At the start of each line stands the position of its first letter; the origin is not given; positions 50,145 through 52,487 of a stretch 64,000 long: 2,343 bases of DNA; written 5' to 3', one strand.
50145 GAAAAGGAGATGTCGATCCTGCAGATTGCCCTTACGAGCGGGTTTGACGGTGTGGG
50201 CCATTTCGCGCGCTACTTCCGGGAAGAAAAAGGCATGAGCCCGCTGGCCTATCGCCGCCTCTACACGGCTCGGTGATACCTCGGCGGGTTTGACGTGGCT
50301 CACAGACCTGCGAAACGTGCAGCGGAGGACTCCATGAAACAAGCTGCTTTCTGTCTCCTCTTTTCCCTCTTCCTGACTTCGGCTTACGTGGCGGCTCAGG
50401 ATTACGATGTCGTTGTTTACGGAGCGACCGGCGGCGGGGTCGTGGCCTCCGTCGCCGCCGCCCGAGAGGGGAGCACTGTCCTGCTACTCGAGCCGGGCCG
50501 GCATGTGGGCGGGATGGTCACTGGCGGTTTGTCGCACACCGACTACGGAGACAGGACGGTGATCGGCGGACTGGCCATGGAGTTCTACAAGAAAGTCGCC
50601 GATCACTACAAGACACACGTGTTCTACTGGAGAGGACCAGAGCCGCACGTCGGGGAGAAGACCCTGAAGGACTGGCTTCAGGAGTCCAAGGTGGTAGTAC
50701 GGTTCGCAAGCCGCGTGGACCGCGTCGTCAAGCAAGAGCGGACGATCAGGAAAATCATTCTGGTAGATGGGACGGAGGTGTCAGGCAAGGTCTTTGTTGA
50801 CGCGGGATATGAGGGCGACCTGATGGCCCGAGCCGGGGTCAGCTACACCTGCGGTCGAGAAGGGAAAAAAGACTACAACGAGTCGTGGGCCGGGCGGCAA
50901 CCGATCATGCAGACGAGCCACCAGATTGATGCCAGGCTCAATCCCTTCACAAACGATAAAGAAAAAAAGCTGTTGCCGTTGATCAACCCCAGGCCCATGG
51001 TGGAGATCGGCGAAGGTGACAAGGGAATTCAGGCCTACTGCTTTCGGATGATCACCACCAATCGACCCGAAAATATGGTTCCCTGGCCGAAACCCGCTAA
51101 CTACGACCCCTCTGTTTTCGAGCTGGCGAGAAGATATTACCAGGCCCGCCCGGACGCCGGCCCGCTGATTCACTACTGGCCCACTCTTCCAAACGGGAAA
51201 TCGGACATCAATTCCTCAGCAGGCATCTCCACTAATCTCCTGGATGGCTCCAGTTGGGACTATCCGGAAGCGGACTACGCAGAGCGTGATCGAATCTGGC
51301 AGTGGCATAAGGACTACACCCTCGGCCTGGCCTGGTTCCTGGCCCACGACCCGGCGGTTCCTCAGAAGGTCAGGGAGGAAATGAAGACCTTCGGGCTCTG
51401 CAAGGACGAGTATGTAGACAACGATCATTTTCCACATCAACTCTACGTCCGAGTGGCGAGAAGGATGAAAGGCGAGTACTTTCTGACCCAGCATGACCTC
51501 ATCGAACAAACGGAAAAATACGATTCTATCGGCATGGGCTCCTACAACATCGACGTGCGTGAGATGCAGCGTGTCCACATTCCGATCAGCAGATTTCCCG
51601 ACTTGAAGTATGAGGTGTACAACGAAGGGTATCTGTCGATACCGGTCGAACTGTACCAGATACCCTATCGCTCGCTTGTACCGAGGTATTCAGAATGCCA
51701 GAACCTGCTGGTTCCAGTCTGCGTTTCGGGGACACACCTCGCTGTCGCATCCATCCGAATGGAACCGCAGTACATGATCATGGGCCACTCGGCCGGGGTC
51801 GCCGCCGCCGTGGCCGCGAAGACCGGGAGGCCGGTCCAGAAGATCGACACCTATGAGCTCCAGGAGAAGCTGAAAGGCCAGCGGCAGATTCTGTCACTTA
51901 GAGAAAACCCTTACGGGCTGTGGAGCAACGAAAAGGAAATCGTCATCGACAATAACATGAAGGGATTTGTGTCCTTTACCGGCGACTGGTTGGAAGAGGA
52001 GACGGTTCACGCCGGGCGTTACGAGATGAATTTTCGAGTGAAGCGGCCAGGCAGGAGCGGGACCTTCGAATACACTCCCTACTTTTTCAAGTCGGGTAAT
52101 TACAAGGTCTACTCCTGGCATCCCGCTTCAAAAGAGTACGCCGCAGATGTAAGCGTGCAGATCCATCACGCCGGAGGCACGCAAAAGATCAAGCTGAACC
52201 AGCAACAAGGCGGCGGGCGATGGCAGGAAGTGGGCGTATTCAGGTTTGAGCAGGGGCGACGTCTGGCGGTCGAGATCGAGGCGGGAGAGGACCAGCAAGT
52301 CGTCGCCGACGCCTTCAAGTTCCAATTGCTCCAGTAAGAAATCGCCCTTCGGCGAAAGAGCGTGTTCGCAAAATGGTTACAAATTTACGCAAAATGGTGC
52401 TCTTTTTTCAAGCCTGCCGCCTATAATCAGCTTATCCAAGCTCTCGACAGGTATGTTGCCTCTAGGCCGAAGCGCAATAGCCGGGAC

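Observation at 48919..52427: Shared AraC-type operator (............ direct repeats, 21-nt spacing, abutting a TATAAT promoter) links the AraC/XylR regulator, a secreted FAD oxidoreductase and the CarbopepD_reg TonB receptor into one regulon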

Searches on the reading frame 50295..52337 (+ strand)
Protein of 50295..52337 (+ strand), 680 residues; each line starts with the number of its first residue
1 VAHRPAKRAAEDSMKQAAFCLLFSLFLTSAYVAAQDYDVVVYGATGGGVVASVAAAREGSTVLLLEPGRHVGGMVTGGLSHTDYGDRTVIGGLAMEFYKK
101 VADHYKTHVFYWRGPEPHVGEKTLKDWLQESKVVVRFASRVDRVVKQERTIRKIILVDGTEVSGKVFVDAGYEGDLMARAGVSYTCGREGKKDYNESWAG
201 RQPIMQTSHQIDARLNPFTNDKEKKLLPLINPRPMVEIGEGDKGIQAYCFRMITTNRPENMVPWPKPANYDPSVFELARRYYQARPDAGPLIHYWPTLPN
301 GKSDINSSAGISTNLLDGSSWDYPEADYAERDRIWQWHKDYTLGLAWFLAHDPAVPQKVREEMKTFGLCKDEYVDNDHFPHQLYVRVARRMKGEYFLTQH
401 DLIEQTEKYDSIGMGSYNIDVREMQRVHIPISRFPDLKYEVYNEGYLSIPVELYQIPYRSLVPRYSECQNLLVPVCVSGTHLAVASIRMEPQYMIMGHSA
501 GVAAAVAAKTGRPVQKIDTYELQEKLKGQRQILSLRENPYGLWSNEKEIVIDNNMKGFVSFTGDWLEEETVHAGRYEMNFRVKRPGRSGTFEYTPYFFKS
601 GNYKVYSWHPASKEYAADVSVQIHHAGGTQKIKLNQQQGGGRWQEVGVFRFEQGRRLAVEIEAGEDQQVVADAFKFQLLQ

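Call 5: search_protein_families(library=pfam, proteins=[window:50295-52337:+])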
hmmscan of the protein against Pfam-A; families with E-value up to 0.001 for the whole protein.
window:50295-52337:+ (680 aa): 2 families
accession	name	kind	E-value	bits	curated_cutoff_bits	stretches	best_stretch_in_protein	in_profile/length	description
PF12831.13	FAD_oxidored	-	2.4e-103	347.1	27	1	38-526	1-416/416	FAD dependent oxidoreductase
PF25275.1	Golvesin_C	-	2.8e-26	92.6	31.6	1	549-677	1-131/132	Golvesin C-terminal domain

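Call 29: find_homologous_proteins(query=window:50334-52334:+, max_evalue=1e-50)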
Query window:50334-52334:+ (667 aa): 7694 proteins with E <= 1e-50 among 8000 candidates; the best 120 are listed.
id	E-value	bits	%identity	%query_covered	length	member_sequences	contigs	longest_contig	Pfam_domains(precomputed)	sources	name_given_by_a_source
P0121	0.0e+0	1398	88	100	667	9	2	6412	PF25275.2,PF12831.14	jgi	-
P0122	0.0e+0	1284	80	100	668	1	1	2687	PF25275.2,PF03486.21,PF12831.14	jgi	-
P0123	0.0e+0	1279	80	100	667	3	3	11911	PF25275.2,PF12831.14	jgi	jgi:hypothetical protein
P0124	0.0e+0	1274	80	100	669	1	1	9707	PF25275.2,PF03486.21,PF12831.14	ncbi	-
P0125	0.0e+0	1268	79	100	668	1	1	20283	PF25275.2,PF12831.14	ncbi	-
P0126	0.0e+0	1255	77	99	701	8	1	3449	PF25275.2,PF12831.14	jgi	jgi:hypothetical protein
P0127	0.0e+0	1163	73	100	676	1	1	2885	PF25275.2,PF12831.14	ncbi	ncbi:FAD-dependent oxidoreductase [soil metagenome]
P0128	0.0e+0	1162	71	100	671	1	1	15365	PF25275.2,PF12831.14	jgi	jgi:hypothetical protein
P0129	0.0e+0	1147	72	97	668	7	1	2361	PF25275.2,PF03486.21,PF12831.14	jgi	jgi:hypothetical protein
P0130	0.0e+0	1145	69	99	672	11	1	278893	PF25275.2,PF03486.21,PF12831.14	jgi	jgi:hypothetical protein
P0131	0.0e+0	1135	71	99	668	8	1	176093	PF25275.2,PF12831.14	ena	-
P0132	0.0e+0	1134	69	99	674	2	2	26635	PF25275.2,PF12831.14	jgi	jgi:hypothetical protein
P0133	0.0e+0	1129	70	100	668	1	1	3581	PF25275.2,PF12831.14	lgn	-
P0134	0.0e+0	1127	70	100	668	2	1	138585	PF25275.2,PF12831.14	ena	-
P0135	0.0e+0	1125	70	100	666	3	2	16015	PF25275.2,PF12831.14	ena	-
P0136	0.0e+0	1124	70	99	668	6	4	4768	PF25275.2,PF12831.14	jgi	jgi:hypothetical protein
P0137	0.0e+0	1122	70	99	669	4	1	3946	PF25275.2,PF12831.14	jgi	jgi:hypothetical protein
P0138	0.0e+0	1119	69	99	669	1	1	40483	PF25275.2,PF12831.14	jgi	jgi:hypothetical protein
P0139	0.0e+0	1118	80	85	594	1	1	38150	PF12831.14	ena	-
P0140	0.0e+0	1110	69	100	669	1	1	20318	PF25275.2,PF03486.21,PF12831.14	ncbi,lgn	ncbi:FAD-dependent oxidoreductase [soil metagenome]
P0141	0.0e+0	1109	69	98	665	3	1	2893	PF25275.2,PF12831.14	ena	-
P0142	0.0e+0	1107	69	99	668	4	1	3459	PF25275.2,PF12831.14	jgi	jgi:hypothetical protein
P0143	0.0e+0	1106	70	97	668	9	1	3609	PF25275.2,PF12831.14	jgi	jgi:hypothetical protein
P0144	0.0e+0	1104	70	97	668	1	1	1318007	PF25275.2,PF12831.14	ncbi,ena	-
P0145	0.0e+0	1103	69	99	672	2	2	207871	PF25275.2,PF12831.14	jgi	jgi:hypothetical protein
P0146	0.0e+0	1101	68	99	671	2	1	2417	PF25275.2,PF12831.14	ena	-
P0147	0.0e+0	1097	68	99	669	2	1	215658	PF25275.2,PF12831.14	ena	-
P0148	0.0e+0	1097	68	100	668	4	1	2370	PF25275.2,PF03486.21,PF12831.14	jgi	jgi:hypothetical protein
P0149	0.0e+0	1096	68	99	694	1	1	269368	PF25275.2,PF12831.14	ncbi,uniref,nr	ncbi:FAD-dependent oxidoreductase [Pleomorphovibrio marinus]|uniref:FAD-dependent oxidoreductase n=1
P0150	0.0e+0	1094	68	99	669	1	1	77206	PF25275.2,PF12831.14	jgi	jgi:hypothetical protein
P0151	0.0e+0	1094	67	100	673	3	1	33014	PF25275.2,PF03486.21,PF12831.14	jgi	jgi:hypothetical protein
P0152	0.0e+0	1094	68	99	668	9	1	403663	PF25275.2,PF12831.14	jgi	jgi:hypothetical protein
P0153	0.0e+0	1091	67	100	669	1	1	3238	PF25275.2,PF12831.14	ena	-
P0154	0.0e+0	1088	67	100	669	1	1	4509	PF25275.2,PF03486.21,PF12831.14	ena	-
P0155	0.0e+0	1088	67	100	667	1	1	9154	PF25275.2,PF03486.21,PF12831.14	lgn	-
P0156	0.0e+0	1087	68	100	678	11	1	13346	PF25275.2,PF12831.14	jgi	jgi:hypothetical protein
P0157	0.0e+0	1083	67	100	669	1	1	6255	PF25275.2,PF12831.14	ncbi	-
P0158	0.0e+0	1082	68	99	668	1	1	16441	PF25275.2,PF12831.14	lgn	-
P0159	0.0e+0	1082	71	94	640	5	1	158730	PF25275.2,PF12831.14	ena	-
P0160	0.0e+0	1079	67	99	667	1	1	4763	PF25275.2,PF12831.14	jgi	jgi:hypothetical protein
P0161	0.0e+0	1077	68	100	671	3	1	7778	PF25275.2,PF12831.14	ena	-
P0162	0.0e+0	1076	67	99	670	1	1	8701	PF25275.2,PF12831.14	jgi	-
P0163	0.0e+0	1074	67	100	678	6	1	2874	PF25275.2,PF12831.14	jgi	-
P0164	0.0e+0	1071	66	99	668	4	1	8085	PF25275.2,PF12831.14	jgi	jgi:hypothetical protein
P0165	0.0e+0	1066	66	99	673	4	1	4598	PF25275.2,PF03486.21,PF12831.14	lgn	-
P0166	0.0e+0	1066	69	96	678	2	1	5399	PF25275.2,PF12831.14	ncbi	-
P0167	0.0e+0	1065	68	97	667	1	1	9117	PF25275.2,PF03486.21,PF12831.14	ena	-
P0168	0.0e+0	1065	67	99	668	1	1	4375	PF25275.2,PF12831.14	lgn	-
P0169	0.0e+0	1065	67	99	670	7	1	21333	PF25275.2,PF12831.14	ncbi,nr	ncbi:MAG TPA: FAD-dependent oxidoreductase [Lunatimonas sp.]|nr:FAD-dependent oxidoreductase [Lunati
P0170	0.0e+0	1064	66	99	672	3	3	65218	PF25275.2,PF07992.21,PF03486.21,PF12831.14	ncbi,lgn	-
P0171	0.0e+0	1053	67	99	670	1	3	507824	PF25275.2,PF12831.14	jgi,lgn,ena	-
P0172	0.0e+0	1048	69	93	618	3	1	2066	PF25275.2,PF12831.14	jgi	jgi:hypothetical protein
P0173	0.0e+0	1039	65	97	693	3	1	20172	PF25275.2,PF12831.14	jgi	jgi:hypothetical protein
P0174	0.0e+0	1030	65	99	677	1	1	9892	PF25275.2,PF03486.21,PF12831.14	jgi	jgi:hypothetical protein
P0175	0.0e+0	1030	64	99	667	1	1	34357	PF25275.2,PF00070.34,PF03486.21,PF12831.14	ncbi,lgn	ncbi:MAG: FAD-dependent oxidoreductase [Bacteroidota bacterium]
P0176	0.0e+0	1029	64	99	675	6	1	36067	PF25275.2,PF12831.14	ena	-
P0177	0.0e+0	1029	66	98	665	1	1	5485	PF25275.2,PF12831.14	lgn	-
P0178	0.0e+0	1026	69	93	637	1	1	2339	PF25275.2,PF12831.14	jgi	jgi:hypothetical protein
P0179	0.0e+0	1021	66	97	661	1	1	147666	PF25275.2,PF12831.14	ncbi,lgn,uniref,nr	ncbi:FAD-dependent oxidoreductase [Pedobacter glucosidilyticus]|uniref:FAD-dependent oxidoreductase 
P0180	0.0e+0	1010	63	99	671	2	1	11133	PF25275.2,PF12831.14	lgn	-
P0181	5.7e-284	962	61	99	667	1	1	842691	PF25275.2,PF12831.14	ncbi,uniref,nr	ncbi:FAD-dependent oxidoreductase [Mucilaginibacter sp. RS28]|uniref:FAD-dependent oxidoreductase n=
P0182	4.2e-269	912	59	99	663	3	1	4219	PF25275.2,PF12831.14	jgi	-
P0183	2.1e-268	910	57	99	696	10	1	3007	PF25275.2,PF03486.21,PF12831.14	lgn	-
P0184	9.9e-268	908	58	100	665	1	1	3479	PF25275.2,PF12831.14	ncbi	-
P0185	2.6e-267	907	59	100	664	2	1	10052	PF25275.2,PF12831.14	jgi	-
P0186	4.1e-267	906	72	78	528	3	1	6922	PF03486.21,PF12831.14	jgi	jgi:hypothetical protein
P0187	1.4e-266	904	57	99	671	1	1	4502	PF25275.2,PF12831.14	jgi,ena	-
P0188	1.4e-264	898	57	100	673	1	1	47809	PF25275.2,PF12831.14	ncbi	ncbi:MAG: FAD-dependent oxidoreductase [Bacteroidales bacterium]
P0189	2.9e-264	896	89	63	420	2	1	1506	PF25275.2,PF12831.14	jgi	-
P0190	1.4e-263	894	57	99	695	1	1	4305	PF25275.2,PF12831.14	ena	-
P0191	5.5e-263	892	57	97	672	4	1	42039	PF25275.2,PF12831.14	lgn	-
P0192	7.5e-263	892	56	100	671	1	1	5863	PF25275.2,PF12831.14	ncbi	-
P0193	9.2e-263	891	58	99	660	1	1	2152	PF25275.2,PF12831.14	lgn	-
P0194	1.0e-261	888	58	98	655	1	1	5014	PF25275.2,PF12831.14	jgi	jgi:hypothetical protein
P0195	1.5e-261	887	56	99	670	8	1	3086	PF25275.2,PF12831.14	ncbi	-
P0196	1.9e-261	887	56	100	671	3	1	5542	PF25275.2,PF12831.14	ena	-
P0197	5.6e-261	886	56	99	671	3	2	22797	PF25275.2,PF12831.14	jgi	jgi:hypothetical protein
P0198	1.2e-260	884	57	100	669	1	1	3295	PF25275.2,PF12831.14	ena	-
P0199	1.6e-260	884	57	98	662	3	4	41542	PF25275.2,PF12831.14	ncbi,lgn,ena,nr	ncbi:MAG: FAD-dependent oxidoreductase [Bacteroidales bacterium]|nr:FAD-dependent oxidoreductase [Ba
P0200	2.8e-260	883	56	97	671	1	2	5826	PF25275.2,PF12831.14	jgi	jgi:hypothetical protein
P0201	3.0e-260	883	56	99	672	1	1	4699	PF25275.2,PF12831.14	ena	-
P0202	7.8e-260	882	56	100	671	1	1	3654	PF25275.2,PF12831.14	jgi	jgi:hypothetical protein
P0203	1.9e-259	881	57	97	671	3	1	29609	PF25275.2,PF12831.14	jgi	jgi:hypothetical protein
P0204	4.0e-259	879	57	99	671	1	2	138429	PF25275.2,PF12831.14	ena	-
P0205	6.4e-259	879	58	98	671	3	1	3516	PF25275.2,PF12831.14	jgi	jgi:hypothetical protein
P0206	1.9e-258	877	56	100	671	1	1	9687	PF25275.2,PF12831.14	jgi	jgi:hypothetical protein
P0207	4.3e-258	876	56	99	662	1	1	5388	PF25275.2,PF12831.14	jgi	jgi:hypothetical protein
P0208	5.7e-258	876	57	99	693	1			PF25275.2,PF12831.14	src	-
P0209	1.3e-257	874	57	99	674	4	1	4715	PF25275.2,PF12831.14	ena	-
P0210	1.7e-257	874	58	97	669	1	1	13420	PF25275.2,PF12831.14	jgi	jgi:hypothetical protein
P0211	5.4e-257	872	66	81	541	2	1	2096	PF25275.2,PF12831.14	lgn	-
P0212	5.7e-257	872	56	99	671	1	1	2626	PF25275.2,PF12831.14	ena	-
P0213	2.6e-256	870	56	99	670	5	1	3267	PF25275.2,PF12831.14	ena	-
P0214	5.2e-256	869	55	99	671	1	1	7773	PF25275.2,PF12831.14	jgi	jgi:hypothetical protein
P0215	6.9e-256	869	56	100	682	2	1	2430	PF25275.2,PF12831.14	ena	-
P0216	9.6e-256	868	58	97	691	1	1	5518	PF25275.2,PF12831.14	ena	-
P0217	1.2e-255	868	56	99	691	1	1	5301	PF25275.2,PF12831.14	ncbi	-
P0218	2.0e-255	867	58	96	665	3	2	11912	PF25275.2,PF12831.14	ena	-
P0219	3.3e-254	863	54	100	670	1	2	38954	PF25275.2,PF12831.14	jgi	jgi:hypothetical protein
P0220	4.6e-254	863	56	100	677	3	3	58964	PF25275.2,PF12831.14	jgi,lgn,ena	-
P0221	7.5e-254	862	55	100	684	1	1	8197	PF25275.2,PF12831.14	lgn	-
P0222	1.2e-253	861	57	99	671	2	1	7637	PF25275.2,PF12831.14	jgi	-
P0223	4.3e-253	860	63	89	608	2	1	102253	PF12831.14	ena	-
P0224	8.0e-252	855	56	97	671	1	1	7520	PF25275.2,PF12831.14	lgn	-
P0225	9.1e-252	855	58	93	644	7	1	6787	PF25275.2,PF12831.14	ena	-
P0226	1.2e-251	855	56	99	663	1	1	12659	PF25275.2,PF12831.14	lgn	-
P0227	1.6e-251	854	56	98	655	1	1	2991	PF25275.2,PF12831.14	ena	-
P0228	2.4e-251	854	57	96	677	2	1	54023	PF25275.2,PF12831.14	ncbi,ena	-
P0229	3.0e-251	853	56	99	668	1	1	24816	PF25275.2,PF12831.14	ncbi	ncbi:MAG: FAD-dependent oxidoreductase [Bacteroidales bacterium]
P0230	7.0e-251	852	67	81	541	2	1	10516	PF25275.2,PF12831.14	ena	-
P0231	8.5e-251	852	58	93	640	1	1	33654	PF25275.2,PF12831.14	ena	-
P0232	2.3e-249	847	55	99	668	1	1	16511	PF25275.2,PF12831.14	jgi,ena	-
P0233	6.8e-249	846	55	99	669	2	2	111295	PF25275.2,PF03486.21,PF12831.14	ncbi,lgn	ncbi:MAG: FAD-dependent oxidoreductase [Bacteroidales bacterium]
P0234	1.1e-248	845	56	99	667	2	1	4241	PF25275.2,PF12831.14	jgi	jgi:hypothetical protein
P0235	1.9e-247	841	55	99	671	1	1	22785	PF25275.2,PF12831.14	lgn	-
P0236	2.6e-247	840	54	100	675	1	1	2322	PF25275.2,PF12831.14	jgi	jgi:hypothetical protein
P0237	2.2e-245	834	54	99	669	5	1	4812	PF25275.2,PF12831.14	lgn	-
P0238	2.5e-245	834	55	99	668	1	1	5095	PF25275.2,PF12831.14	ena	-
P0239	2.7e-245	834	54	100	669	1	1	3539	PF25275.2,PF12831.14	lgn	-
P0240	1.6e-243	828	54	99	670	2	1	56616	PF25275.2,PF12831.14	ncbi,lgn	-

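Call 31: find_encoding_contigs(protein=P0121, flank=10000, max_places=2)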
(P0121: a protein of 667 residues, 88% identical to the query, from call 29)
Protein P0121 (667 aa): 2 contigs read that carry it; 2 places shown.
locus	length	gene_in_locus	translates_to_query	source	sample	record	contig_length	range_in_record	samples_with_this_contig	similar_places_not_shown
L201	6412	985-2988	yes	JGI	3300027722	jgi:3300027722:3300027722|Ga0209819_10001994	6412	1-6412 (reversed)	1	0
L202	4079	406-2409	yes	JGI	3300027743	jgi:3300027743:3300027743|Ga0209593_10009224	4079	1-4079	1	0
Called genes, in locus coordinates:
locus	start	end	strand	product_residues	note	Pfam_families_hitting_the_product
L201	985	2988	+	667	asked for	PF12831:FAD_oxidored, PF25275:Golvesin_C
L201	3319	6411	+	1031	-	?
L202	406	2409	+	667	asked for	PF12831:FAD_oxidored, PF25275:Golvesin_C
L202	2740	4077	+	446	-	?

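Call 32: find_encoding_contigs(protein=P0123, flank=10000, max_places=2)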
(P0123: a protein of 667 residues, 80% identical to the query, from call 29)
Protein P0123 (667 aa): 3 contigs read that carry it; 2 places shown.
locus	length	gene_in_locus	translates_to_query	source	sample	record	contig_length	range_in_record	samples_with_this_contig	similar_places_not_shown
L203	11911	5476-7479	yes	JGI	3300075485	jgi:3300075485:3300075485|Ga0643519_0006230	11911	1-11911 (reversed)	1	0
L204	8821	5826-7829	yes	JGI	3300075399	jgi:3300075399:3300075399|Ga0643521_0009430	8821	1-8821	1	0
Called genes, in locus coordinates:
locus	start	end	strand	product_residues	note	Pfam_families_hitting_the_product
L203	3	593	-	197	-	?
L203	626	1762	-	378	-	PF14696:Glyoxalase_5, PF13669:Glyoxalase_4 (faint), PF00903:Glyoxalase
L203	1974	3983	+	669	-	PF16177:ACAS_N, PF00501:AMP-binding, PF13193:AMP-binding_C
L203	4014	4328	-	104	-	PF01906:YbjQ_1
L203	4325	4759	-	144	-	PF13490:zf-HC2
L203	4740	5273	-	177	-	PF04542:Sigma70_r2, PF02001:DUF134 (weak), PF08281:Sigma70_r4_2, PF04545:Sigma70_r4 (weak)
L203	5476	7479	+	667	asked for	PF12831:FAD_oxidored, PF25275:Golvesin_C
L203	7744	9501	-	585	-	PF01609:DDE_Tnp_1 (weak)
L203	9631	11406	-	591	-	PF01609:DDE_Tnp_1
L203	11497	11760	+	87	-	-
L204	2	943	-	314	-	?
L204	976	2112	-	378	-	PF14696:Glyoxalase_5, PF13669:Glyoxalase_4 (faint), PF00903:Glyoxalase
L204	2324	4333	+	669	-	PF16177:ACAS_N, PF00501:AMP-binding, PF13193:AMP-binding_C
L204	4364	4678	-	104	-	PF01906:YbjQ_1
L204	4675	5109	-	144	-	PF13490:zf-HC2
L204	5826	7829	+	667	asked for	PF12831:FAD_oxidored, PF25275:Golvesin_C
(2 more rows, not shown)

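Call 33: find_encoding_contigs(protein=P0125, flank=10000, max_places=2)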
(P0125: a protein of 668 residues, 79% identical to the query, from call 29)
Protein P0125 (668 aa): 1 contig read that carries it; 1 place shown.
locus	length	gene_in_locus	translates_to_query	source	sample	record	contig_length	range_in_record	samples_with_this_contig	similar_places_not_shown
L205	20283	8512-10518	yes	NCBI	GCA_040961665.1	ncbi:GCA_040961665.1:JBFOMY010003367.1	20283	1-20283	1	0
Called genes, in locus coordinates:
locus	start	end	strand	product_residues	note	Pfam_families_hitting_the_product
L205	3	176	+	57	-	?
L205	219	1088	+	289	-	PF00231:ATP-synt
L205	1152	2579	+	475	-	PF02874:ATP-synt_ab_N, PF00006:ATP-synt_ab, PF22919:ATP-synt_VA_C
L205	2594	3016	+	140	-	PF02823:ATP-synt_DE_N, PF00401:ATP-synt_DE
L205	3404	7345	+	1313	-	PF07995:GSDH, PF00801:PKD, PF18911:PKD_4, PF13385:Laminin_G_3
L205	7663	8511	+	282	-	-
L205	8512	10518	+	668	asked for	PF12831:FAD_oxidored, PF25275:Golvesin_C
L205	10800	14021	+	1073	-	PF14870:PSII_BNR (faint), PF15902:Sortilin-Vps10 (weak), PF25852:DUF6242_C (faint), PF18986:DUF5719 (faint)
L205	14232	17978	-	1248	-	PF23598:LRR_14, PF12799:LRR_4 (weak), PF13855:LRR_8, PF23598:LRR_14, PF12799:LRR_4 (weak), PF13855:LRR_8, PF23598:LRR_14, PF00041:fn3 (weak), +3 more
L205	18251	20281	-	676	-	?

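Call 34: find_encoding_contigs(protein=P0124, flank=10000, max_places=2)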
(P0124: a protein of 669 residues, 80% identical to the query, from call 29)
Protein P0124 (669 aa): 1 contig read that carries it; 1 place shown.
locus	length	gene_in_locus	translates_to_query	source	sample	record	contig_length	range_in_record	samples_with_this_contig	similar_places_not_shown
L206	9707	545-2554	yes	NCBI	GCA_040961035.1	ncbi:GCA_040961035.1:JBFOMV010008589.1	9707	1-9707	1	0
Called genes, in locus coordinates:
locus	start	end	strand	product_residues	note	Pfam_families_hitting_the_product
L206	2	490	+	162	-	?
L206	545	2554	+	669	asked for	PF03486:HI0933_like (faint), PF12831:FAD_oxidored, PF25275:Golvesin_C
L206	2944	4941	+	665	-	-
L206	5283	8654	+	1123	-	PF17128:DUF5107, PF07719:TPR_2 (faint), PF13424:TPR_12 (faint), PF13428:TPR_14 (faint), PF13431:TPR_17 (faint), PF13432:TPR_16 (weak), PF00515:TPR_1 (weak), PF13181:TPR_8 (weak), +6 more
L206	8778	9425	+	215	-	-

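Call 40: search_solved_structures(query=window:50334-52334:+, max_evalue=0.001)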
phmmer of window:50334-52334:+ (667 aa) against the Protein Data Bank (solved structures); distinct sequences matched with E-value up to 0.001: 2.
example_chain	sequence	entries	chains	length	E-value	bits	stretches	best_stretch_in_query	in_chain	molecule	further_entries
6f2p_A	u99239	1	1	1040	8e-11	44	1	535-663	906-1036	Paenibacillus xanthan lyase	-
3cty_A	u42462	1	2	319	0.0009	20.7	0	10-103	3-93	Thioredoxin reductase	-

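Call 49: search_protein_families(library=pfam, proteins=[L206:2944-4941:+], max_evalue=0.00001)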
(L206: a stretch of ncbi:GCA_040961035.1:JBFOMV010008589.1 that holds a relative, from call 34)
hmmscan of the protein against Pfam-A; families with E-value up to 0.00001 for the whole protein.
L206:2944-4941:+ (665 aa): 0 families
